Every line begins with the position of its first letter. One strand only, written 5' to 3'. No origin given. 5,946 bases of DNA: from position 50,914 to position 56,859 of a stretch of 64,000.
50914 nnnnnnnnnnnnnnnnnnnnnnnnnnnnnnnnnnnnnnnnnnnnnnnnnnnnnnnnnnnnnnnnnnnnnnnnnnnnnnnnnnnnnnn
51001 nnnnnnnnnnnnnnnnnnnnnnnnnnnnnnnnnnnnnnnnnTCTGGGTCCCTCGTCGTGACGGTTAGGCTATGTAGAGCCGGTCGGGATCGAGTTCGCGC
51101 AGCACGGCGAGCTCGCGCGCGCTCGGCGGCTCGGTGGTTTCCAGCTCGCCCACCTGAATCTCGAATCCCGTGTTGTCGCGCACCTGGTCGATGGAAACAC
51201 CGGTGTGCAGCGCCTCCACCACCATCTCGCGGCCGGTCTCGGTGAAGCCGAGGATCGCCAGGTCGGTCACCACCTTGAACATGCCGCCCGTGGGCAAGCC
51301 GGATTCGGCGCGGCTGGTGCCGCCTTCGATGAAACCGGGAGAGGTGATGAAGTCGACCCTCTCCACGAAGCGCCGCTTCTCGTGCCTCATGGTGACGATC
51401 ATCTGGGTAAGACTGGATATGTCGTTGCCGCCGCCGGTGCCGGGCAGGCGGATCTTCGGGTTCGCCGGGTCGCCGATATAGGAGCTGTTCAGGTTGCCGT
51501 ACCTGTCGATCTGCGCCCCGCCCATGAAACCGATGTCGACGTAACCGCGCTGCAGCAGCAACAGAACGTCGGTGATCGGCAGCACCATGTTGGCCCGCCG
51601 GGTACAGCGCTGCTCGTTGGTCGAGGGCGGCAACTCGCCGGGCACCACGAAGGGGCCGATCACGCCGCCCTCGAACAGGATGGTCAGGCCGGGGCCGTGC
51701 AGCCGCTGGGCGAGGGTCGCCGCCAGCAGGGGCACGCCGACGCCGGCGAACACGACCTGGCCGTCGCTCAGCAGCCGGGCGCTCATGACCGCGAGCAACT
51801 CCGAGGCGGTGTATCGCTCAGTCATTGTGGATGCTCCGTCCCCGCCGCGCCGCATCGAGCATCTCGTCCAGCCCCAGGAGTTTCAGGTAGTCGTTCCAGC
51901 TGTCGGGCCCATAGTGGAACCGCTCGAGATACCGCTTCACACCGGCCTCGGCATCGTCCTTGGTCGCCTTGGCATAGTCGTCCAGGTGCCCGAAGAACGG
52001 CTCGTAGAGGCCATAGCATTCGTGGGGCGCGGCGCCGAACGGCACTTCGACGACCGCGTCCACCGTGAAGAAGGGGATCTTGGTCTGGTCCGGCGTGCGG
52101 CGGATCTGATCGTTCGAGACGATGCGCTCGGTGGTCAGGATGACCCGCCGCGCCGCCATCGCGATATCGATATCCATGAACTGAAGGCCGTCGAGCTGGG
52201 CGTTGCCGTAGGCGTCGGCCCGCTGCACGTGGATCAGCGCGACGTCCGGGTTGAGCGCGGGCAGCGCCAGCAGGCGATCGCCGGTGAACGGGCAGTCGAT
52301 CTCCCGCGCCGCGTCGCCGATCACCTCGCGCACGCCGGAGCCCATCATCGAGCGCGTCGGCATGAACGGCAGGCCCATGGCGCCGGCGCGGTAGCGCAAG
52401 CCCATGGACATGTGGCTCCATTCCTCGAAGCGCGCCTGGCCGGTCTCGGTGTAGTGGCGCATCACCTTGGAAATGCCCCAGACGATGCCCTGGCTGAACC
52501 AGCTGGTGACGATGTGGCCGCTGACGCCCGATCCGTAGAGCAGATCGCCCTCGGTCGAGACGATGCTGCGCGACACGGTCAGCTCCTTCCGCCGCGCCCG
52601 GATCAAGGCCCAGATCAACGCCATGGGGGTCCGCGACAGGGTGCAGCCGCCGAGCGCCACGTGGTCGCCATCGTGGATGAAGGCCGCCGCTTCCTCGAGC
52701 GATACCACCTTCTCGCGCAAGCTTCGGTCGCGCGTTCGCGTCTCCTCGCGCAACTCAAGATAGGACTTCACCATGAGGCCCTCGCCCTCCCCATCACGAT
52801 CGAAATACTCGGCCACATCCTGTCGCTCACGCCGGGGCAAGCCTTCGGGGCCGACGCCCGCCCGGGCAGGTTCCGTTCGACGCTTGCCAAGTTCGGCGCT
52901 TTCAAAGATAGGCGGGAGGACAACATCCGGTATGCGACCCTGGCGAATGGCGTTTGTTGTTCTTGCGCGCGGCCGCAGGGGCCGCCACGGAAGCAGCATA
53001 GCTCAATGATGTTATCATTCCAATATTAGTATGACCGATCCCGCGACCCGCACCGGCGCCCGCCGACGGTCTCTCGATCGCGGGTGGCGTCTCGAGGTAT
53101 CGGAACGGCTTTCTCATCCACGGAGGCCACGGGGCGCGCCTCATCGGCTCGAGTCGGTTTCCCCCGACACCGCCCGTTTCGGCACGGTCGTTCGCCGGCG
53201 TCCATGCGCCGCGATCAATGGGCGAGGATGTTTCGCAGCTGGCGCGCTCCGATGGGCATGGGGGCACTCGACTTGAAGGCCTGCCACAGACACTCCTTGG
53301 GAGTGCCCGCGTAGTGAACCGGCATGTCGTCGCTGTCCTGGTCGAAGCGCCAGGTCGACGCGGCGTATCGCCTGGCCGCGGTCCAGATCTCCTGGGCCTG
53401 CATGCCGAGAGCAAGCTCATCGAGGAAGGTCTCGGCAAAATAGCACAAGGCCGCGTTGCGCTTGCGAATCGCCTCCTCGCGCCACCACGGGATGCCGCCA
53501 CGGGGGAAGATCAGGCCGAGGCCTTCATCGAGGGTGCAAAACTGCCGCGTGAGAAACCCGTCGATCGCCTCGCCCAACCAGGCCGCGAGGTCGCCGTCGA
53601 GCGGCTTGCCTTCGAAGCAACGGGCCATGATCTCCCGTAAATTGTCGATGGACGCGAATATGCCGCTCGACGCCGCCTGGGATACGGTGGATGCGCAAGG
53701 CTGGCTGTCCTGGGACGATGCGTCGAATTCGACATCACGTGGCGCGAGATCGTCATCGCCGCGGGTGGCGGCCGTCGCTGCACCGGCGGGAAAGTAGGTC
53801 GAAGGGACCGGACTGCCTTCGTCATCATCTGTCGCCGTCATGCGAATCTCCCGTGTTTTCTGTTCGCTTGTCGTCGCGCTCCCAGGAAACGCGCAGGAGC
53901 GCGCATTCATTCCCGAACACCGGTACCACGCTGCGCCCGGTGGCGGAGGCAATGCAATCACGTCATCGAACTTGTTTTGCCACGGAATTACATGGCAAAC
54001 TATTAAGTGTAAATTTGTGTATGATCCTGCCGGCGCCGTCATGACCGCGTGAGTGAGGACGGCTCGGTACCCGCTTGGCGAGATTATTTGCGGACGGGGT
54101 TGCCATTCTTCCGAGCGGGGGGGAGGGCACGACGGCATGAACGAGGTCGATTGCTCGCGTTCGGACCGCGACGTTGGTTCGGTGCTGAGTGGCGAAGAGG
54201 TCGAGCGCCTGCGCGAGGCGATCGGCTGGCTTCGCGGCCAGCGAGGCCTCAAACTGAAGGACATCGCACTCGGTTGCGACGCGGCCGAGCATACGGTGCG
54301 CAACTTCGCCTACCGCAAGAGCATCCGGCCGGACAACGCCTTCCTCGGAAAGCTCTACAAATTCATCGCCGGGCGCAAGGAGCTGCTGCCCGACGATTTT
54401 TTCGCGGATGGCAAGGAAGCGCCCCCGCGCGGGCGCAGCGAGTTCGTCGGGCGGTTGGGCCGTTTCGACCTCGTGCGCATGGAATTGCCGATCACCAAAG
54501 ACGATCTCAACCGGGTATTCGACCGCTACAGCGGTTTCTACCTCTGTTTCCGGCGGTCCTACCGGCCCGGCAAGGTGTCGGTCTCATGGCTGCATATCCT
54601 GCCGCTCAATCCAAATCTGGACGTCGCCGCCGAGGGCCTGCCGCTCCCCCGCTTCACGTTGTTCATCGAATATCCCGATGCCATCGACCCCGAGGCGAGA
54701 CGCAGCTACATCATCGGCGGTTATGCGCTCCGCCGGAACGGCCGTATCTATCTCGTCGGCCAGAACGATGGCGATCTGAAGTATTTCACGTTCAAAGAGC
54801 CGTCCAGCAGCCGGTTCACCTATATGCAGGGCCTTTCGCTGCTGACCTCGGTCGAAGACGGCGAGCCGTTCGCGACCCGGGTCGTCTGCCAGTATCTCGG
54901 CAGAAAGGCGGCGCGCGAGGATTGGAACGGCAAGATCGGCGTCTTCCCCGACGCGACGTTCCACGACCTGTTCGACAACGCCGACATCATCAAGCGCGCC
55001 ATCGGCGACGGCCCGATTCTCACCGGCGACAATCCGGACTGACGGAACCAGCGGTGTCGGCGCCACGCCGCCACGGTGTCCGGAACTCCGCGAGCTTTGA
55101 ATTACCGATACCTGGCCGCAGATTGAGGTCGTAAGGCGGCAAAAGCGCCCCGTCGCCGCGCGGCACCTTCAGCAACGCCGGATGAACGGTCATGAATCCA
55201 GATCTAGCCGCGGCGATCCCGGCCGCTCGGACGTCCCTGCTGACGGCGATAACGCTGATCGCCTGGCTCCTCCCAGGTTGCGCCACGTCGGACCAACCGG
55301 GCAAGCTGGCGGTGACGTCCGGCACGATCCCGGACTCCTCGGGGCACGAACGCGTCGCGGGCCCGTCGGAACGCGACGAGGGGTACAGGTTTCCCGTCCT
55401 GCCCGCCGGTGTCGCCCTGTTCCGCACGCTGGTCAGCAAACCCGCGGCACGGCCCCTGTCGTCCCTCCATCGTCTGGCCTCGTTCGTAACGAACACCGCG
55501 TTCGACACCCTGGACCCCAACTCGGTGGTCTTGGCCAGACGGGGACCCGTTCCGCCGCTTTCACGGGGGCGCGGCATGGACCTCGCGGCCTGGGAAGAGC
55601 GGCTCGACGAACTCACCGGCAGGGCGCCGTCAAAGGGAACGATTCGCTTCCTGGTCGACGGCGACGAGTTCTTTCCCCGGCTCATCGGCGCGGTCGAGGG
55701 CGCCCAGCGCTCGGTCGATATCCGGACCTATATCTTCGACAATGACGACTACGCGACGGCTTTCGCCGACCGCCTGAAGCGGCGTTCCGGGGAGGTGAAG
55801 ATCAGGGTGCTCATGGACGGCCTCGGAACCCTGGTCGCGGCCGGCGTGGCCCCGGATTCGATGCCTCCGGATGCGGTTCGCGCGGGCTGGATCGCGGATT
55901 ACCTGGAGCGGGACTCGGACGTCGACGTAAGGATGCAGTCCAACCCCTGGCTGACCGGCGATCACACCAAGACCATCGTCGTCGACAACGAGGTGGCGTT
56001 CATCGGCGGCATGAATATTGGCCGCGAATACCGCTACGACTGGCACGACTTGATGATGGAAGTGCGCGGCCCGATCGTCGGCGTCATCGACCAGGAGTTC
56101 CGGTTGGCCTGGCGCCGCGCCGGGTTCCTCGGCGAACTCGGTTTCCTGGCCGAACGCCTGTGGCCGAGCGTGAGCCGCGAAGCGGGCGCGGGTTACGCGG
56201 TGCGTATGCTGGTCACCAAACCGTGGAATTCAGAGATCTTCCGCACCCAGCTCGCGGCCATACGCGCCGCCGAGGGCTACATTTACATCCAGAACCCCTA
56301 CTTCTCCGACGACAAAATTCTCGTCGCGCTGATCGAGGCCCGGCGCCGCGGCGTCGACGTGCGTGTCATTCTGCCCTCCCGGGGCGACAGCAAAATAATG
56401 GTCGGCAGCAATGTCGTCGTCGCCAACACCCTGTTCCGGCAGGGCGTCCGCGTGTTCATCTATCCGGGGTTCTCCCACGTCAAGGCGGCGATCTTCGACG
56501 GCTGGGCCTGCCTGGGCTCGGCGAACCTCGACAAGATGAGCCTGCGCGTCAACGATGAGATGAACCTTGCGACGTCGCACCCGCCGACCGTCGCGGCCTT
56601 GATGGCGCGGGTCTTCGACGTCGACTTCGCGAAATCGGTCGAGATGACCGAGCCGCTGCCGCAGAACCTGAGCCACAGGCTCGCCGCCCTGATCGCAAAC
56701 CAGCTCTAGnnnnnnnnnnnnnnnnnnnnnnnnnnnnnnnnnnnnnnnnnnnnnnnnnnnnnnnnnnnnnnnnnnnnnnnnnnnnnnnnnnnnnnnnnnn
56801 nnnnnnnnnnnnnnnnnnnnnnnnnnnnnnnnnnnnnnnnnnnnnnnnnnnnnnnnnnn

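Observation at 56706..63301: TPR-protein-associated TRAP transporter (TatT-DctP-DctQM) in one co-directional, overlap-linked cluster with a FabF paralog and a B12-binding radical SAM enzyme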

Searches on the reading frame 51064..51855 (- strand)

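Call 67: search_protein_families(library=pfam, proteins=[window:51064-51855:-], max_evalue=0.1)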
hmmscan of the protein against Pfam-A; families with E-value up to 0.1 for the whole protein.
window:51064-51855:- (263 aa): 2 families
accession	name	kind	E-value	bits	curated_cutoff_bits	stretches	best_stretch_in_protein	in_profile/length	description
PF01144.29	CoA_trans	-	2.8e-26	92.7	23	1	21-227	4-216/217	Coenzyme A transferase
PF08671.16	SinI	-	0.065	13.4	31.4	1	210-226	7-23/28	Anti-repressor SinI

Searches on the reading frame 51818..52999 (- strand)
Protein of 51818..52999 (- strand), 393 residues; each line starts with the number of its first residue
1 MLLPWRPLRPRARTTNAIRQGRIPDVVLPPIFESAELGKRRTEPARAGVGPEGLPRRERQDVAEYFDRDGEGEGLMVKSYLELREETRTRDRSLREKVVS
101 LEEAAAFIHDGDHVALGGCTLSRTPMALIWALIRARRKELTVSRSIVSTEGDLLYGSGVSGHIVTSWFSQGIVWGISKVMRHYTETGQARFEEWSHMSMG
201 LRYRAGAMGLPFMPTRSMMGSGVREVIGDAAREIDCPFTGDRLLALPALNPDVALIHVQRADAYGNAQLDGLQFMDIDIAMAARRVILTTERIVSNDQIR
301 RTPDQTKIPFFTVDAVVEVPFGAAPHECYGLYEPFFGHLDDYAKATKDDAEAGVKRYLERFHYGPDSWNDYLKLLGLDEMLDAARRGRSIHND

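Call 67: search_protein_families(library=pfam, proteins=[window:51818-52999:-], max_evalue=0.1)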
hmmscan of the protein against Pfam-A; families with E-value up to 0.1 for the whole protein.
window:51818-52999:- (393 aa): 2 families
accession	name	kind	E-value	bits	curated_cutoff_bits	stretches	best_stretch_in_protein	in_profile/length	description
PF01144.29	CoA_trans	-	4e-30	105.3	23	1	100-318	3-216/217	Coenzyme A transferase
PF02550.21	AcetylCoA_hydro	-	0.007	16.8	24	1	94-137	5-48/198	Acetyl-CoA hydrolase/transferase N-terminal domain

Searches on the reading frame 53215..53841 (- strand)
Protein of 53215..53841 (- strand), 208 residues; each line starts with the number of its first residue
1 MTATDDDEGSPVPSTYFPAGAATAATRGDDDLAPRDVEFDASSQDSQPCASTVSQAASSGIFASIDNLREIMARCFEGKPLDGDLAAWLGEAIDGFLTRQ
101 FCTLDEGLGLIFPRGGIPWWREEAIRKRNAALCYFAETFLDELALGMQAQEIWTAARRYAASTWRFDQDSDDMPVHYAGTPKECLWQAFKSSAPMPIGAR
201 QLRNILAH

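Call 67: search_protein_families(library=pfam, proteins=[window:53215-53841:-], max_evalue=0.1)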
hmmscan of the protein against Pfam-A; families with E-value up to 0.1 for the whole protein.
window:53215-53841:- (208 aa): 0 families

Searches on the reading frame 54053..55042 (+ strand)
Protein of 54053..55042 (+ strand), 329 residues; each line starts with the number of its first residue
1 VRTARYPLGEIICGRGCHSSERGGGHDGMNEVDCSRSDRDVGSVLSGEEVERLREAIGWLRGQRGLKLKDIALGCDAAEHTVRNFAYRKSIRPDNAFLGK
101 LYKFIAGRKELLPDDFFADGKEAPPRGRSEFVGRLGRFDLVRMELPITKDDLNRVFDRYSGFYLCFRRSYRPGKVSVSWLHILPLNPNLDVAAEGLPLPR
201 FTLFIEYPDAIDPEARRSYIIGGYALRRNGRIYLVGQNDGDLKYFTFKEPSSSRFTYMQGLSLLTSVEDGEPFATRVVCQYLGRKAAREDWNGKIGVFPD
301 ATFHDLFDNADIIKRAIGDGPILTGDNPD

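Call 23: search_protein_families(library=pfam, proteins=[window:54053-55042:+], max_evalue=0.001)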
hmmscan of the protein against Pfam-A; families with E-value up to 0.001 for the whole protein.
window:54053-55042:+ (329 aa): 0 families

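Call 54: search_protein_families(library=ncbifam, proteins=[window:54053-55042:+], max_evalue=0.0001)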
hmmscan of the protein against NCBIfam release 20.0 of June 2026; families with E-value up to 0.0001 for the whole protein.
window:54053-55042:+ (329 aa): 0 families

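Call 67: search_protein_families(library=pfam, proteins=[window:54053-55042:+], max_evalue=0.1)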
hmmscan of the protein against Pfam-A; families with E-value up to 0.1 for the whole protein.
window:54053-55042:+ (329 aa): 0 families

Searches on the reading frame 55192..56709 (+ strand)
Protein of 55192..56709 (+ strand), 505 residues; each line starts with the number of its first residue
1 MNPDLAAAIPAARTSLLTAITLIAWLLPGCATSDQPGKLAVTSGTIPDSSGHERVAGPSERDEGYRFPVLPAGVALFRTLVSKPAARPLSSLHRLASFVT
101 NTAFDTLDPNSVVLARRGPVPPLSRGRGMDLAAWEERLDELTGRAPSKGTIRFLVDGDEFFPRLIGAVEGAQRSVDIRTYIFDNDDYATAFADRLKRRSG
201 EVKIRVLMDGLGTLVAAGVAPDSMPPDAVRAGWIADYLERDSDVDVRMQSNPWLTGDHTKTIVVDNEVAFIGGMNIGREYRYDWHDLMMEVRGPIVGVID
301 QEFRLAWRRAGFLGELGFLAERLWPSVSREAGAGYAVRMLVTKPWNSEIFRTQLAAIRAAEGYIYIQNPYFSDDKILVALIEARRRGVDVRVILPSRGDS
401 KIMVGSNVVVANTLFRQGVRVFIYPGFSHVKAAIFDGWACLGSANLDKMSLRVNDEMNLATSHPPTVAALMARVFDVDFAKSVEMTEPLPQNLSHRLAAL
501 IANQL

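Call 3: search_protein_families(library=pfam, proteins=[window:55192-56709:+], max_evalue=0.01)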
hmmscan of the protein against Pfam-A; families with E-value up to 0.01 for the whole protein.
window:55192-56709:+ (505 aa): 2 families
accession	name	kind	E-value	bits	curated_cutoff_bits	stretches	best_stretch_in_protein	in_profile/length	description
PF13091.12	PLDc_2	-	1.1e-35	122.7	27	2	355-476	3-129/132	PLD-like domain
PF00614.28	PLDc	-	7.2e-11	42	21.9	1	258-280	6-28/28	Phospholipase D Active site motif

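Call 4: search_protein_families(library=ncbifam, proteins=[window:55192-56709:+], max_evalue=0.01)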
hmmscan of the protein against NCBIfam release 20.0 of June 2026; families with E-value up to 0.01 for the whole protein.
window:55192-56709:+ (505 aa): 7 families
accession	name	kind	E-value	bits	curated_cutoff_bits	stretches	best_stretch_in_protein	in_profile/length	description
TIGR04265.1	bac_cardiolipin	equivalog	4.7e-43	147.8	290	1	150-489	120-461/483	cardiolipin synthase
NF008427.0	PRK11263.1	equivalog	1e-35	123.6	281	1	150-476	10-338/409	cardiolipin synthase ClsB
NF009107.0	PRK12452.1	equivalog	7.9e-30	104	787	1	143-486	134-484/509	cardiolipin synthase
NF038319.1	DISARM_DrmC_I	equivalog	1.3e-07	31.4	133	1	374-468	121-225/236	DISARM system phospholipase D-like protein DrmC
NF010490.0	PRK13912.1-1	equivalog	6.2e-07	29.6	211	1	356-459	38-137/159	nuclease NucT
NF010492.0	PRK13912.1-3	equivalog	6.7e-06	25.8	297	0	350-464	36-158/178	nuclease NucT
NF006946.0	PRK09428.1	equivalog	0.0013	17.8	314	0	135-209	11-88/451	CDP-diacylglycerol--serine O-phosphatidyltransferase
